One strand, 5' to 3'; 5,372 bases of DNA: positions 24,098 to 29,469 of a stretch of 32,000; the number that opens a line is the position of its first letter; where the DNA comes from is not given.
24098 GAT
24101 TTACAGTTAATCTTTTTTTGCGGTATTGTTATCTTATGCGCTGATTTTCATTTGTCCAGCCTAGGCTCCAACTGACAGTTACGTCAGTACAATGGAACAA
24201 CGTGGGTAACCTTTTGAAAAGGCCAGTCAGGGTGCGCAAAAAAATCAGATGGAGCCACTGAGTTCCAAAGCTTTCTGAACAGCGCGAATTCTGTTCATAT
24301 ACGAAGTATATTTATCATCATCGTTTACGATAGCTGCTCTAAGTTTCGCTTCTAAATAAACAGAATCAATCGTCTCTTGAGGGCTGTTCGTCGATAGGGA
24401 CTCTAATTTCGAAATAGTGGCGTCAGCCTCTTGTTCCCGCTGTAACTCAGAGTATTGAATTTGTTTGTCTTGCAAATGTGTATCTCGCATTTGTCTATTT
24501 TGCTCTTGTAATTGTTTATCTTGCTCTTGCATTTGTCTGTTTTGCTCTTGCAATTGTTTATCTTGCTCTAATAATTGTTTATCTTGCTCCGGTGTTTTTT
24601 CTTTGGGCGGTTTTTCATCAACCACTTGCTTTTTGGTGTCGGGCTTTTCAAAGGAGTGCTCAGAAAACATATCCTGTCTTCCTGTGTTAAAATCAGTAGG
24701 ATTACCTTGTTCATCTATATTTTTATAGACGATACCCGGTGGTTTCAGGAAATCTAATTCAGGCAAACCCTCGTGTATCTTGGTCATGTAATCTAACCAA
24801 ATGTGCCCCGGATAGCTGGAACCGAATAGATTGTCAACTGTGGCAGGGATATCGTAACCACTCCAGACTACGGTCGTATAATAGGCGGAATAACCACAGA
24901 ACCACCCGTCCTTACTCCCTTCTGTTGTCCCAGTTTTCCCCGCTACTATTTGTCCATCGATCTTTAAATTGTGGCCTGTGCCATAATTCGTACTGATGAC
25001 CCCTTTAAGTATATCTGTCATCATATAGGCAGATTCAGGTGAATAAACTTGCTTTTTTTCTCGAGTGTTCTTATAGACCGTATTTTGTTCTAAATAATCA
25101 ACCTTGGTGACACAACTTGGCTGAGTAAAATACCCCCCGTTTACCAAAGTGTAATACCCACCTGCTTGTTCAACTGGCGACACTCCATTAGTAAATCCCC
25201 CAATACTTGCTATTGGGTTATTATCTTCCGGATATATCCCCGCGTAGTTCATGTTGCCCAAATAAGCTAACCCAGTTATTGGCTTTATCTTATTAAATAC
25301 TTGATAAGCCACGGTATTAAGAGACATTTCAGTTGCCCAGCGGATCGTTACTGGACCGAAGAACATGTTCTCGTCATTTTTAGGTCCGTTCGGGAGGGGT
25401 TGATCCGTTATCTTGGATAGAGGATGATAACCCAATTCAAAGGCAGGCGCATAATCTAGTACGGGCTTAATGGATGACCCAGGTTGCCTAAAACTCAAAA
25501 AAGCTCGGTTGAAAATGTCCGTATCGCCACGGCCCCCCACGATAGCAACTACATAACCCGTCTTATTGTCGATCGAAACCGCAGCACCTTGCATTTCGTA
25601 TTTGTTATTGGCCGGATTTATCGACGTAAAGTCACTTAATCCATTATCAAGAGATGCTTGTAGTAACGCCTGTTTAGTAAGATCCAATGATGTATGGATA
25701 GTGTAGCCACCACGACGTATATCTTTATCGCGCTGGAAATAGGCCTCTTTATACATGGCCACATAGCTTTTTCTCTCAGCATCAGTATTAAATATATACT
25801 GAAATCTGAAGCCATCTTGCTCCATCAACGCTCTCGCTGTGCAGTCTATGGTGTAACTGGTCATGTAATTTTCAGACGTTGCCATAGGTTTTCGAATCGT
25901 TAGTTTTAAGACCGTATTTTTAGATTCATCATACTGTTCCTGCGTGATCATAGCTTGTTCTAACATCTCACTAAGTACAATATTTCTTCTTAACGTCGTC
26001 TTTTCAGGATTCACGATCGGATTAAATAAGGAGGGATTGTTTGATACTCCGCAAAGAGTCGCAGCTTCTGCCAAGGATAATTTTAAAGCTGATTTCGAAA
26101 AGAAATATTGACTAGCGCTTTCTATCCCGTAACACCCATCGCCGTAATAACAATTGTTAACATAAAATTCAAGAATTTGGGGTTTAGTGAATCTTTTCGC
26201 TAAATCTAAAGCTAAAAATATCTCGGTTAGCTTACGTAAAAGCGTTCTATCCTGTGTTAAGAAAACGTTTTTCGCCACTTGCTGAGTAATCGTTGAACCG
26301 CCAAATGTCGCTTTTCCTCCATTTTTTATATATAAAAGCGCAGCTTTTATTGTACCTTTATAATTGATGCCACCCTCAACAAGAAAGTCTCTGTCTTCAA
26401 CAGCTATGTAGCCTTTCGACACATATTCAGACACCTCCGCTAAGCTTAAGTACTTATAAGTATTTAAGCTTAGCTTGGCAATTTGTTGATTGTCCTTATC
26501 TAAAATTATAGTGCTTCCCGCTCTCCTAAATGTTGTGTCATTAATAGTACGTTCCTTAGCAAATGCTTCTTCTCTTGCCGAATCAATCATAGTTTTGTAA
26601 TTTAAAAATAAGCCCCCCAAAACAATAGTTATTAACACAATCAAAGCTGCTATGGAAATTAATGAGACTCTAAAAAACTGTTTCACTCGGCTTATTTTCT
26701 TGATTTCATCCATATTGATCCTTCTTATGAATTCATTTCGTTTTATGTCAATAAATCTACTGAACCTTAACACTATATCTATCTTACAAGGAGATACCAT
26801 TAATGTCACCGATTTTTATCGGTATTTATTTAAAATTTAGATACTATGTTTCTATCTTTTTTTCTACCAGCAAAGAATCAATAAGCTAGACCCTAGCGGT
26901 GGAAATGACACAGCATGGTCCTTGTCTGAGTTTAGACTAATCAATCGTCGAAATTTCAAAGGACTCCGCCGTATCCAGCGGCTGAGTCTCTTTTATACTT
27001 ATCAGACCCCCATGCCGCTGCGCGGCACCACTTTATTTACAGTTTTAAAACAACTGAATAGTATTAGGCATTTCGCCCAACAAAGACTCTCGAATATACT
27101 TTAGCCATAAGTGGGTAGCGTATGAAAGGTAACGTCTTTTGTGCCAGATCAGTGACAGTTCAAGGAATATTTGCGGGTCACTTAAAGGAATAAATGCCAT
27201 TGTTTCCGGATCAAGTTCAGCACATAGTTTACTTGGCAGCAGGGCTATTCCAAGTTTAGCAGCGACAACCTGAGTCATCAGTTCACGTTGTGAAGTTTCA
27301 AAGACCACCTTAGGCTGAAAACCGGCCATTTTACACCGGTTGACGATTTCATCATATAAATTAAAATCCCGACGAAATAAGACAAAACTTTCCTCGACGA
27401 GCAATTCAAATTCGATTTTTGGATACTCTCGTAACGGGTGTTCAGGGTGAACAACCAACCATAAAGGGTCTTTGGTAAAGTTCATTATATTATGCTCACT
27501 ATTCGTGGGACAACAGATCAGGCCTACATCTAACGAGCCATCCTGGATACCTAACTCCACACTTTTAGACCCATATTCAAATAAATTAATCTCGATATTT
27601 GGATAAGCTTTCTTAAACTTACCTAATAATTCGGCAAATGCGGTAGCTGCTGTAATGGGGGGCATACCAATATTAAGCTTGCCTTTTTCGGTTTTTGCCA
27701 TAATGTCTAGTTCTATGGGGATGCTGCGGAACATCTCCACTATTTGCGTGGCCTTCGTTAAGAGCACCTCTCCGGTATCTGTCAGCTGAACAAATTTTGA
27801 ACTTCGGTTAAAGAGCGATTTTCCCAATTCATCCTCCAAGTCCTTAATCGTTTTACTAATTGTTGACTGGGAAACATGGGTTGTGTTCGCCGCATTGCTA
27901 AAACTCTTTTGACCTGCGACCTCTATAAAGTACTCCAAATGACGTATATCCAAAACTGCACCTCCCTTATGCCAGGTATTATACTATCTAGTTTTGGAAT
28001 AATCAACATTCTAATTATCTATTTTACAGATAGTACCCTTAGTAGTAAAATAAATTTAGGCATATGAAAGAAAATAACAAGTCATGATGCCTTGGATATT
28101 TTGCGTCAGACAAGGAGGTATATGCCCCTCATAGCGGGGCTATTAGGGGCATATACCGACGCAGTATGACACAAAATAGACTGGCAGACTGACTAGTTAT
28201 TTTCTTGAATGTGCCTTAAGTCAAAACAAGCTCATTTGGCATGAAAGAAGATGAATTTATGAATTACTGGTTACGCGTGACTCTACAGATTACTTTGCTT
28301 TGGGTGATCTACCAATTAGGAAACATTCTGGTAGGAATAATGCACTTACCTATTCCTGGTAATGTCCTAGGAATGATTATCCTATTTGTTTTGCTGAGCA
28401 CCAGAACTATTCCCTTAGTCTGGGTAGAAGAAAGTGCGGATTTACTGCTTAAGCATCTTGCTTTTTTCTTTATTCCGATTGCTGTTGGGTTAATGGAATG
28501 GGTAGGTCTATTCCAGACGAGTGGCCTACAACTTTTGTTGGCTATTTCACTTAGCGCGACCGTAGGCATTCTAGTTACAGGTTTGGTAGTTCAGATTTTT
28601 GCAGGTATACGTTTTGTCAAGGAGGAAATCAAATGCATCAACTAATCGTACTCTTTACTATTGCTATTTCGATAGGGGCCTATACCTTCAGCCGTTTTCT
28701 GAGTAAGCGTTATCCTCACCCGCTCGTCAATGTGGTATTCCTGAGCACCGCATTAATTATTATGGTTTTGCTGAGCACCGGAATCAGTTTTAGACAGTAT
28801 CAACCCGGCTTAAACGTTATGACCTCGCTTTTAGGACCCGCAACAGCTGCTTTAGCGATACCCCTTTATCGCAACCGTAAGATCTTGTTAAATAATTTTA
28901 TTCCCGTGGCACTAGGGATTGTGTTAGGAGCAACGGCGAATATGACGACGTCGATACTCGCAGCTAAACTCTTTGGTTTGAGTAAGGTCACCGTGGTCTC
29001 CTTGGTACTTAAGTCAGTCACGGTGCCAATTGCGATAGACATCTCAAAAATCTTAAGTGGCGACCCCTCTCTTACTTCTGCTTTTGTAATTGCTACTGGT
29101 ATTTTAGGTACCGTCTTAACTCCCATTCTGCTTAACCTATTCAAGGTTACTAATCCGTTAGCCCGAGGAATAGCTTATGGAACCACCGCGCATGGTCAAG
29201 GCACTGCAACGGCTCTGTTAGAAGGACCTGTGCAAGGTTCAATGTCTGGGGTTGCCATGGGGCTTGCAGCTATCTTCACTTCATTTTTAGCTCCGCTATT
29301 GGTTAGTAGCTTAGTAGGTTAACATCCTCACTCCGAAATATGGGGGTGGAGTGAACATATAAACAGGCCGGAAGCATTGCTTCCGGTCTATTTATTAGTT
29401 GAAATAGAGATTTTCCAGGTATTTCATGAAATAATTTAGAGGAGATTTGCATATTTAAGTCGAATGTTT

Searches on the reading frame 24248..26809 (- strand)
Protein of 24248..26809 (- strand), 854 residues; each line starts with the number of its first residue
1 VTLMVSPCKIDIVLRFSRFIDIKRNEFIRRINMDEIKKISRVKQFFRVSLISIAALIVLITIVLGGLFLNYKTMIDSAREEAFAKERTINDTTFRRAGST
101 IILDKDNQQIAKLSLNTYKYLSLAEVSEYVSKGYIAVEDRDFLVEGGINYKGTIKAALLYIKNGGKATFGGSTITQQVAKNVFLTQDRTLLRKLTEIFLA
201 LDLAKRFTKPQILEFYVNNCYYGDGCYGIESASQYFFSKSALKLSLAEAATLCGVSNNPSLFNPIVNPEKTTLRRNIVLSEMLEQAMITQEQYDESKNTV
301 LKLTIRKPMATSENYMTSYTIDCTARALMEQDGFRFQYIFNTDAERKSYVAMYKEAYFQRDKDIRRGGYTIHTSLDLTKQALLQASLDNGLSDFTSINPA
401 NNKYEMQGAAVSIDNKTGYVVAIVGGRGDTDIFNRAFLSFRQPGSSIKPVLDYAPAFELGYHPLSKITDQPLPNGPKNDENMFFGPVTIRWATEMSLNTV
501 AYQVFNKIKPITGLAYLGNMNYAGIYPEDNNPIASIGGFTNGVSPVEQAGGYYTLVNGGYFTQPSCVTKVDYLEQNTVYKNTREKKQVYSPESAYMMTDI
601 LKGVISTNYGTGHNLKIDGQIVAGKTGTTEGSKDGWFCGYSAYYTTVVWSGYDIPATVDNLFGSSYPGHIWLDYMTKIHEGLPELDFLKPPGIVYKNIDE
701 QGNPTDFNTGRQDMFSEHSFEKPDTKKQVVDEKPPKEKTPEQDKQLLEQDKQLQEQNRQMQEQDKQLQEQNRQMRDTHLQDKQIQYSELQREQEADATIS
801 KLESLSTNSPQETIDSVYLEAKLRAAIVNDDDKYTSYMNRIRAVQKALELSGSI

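Call 103: search_protein_families(library=pfam, proteins=[window:24248-26809:-], max_evalue=0.0001)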
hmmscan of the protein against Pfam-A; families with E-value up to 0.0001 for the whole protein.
window:24248-26809:- (854 aa): 2 families
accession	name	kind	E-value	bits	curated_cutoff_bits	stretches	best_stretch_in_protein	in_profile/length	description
PF00912.28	Transgly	-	1.6e-53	181.2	27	1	108-282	3-177/178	Transglycosylase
PF00905.27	Transpeptidase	-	1.4e-26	93.8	22.1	1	408-643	1-267/299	Penicillin binding protein transpeptidase domain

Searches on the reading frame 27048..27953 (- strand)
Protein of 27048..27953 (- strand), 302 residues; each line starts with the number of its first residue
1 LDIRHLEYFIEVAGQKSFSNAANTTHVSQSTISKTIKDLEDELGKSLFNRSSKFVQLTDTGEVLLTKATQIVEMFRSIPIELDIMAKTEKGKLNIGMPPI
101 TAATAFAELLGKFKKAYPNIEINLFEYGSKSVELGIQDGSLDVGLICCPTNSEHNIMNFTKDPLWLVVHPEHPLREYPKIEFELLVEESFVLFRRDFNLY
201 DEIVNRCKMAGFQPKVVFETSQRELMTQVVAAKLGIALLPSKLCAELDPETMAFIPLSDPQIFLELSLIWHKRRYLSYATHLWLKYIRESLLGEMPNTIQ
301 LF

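Call 78: search_protein_families(library=pfam, proteins=[window:27048-27953:-], max_evalue=0.01)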
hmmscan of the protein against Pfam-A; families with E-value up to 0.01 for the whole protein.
window:27048-27953:- (302 aa): 3 families
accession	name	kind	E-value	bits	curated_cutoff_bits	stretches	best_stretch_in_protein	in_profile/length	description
PF03466.25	LysR_substrate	-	1.3e-43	149.3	28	1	88-290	3-207/209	LysR substrate binding domain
PF00126.33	HTH_1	-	3.8e-20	72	26.6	1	3-62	1-60/60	Bacterial regulatory helix-turn-helix protein, lysR family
PF25213.1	HVO_A0261_N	-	0.0068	16.7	35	0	22-74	31-80/86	HVO_A0261 N-terminal domain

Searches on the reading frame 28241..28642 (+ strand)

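Call 78: search_protein_families(library=pfam, proteins=[window:28241-28642:+], max_evalue=0.01)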
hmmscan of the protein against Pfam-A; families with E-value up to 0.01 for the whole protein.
window:28241-28642:+ (134 aa): 1 family
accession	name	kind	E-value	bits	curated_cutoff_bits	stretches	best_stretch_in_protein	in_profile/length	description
PF03788.19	LrgA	-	4.1e-27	94.4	28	1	26-117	3-94/94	LrgA family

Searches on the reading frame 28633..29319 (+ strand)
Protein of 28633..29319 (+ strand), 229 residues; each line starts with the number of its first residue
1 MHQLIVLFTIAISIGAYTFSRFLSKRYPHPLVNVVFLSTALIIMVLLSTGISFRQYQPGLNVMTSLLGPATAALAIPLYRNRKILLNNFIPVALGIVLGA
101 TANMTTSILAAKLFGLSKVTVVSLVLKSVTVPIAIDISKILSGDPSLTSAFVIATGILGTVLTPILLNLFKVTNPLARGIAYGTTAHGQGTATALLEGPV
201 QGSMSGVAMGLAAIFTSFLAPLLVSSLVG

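Call 78: search_protein_families(library=pfam, proteins=[window:28633-29319:+], max_evalue=0.01)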
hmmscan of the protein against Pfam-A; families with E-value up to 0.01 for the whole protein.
window:28633-29319:+ (229 aa): 1 family
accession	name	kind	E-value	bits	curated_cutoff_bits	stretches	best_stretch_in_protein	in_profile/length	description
PF04172.21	LrgB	-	2.1e-68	230.3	25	1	13-224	1-212/214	LrgB-like family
